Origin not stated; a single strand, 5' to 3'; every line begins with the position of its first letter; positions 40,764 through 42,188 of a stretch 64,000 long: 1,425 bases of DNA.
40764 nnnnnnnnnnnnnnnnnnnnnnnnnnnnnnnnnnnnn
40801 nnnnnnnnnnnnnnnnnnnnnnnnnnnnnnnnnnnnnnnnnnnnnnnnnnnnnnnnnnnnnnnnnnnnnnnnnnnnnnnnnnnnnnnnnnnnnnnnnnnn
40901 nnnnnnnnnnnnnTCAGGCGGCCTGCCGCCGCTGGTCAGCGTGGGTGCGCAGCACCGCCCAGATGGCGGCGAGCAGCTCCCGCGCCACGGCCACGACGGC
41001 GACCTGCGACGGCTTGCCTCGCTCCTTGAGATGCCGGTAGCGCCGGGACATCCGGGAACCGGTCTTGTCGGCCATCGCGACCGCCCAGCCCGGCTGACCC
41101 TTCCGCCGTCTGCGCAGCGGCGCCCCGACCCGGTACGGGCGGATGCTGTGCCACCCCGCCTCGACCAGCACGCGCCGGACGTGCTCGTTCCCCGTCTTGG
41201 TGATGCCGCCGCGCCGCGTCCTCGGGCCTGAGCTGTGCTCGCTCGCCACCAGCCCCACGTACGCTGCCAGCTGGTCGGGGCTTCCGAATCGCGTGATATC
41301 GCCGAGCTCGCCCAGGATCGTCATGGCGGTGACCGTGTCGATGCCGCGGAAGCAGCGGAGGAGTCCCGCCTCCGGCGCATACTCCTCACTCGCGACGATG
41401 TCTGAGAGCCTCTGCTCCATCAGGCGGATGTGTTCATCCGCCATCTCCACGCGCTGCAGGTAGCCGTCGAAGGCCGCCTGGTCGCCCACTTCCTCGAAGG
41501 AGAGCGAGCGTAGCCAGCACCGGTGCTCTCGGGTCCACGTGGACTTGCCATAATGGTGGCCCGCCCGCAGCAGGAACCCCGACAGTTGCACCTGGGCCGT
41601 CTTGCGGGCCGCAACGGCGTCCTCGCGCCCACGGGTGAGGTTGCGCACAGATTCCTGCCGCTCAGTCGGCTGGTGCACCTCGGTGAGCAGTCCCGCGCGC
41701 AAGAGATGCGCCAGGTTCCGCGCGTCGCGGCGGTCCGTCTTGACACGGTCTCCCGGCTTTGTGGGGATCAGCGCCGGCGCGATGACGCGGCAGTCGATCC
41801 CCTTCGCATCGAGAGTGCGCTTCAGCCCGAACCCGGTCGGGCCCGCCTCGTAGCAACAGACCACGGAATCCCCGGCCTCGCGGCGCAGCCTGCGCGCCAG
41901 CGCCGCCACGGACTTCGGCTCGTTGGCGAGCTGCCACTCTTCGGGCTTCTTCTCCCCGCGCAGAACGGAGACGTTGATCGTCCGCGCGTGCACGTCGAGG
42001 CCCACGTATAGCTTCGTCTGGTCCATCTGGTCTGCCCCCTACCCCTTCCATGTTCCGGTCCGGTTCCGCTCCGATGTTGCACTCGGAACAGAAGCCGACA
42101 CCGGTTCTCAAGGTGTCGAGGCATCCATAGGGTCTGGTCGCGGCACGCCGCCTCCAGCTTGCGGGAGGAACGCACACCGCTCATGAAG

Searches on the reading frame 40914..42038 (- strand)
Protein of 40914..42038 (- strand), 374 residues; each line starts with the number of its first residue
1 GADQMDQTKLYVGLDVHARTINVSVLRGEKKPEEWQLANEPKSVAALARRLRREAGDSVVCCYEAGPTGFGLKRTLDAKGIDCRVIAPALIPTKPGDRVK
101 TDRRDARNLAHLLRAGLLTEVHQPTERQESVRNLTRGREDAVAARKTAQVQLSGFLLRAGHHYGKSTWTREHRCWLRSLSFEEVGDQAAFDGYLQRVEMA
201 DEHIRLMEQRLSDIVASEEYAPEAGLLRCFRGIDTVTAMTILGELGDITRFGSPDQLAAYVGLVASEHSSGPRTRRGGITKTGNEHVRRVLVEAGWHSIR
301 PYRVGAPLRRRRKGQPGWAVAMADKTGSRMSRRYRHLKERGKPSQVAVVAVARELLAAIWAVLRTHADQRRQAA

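Call 29: search_protein_families(library=pfam, proteins=[window:40914-42038:-], max_evalue=0.001)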
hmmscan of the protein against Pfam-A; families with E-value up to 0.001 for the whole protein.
window:40914-42038:- (374 aa): 2 families
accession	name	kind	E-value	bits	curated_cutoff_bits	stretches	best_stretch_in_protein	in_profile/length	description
PF02371.22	Transposase_20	-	3.4e-21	75.9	21.3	1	226-300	3-77/87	Transposase IS116/IS110/IS902 family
PF01548.23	DEDD_Tnp_IS110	-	2e-17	63.9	29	1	12-157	1-151/155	Transposase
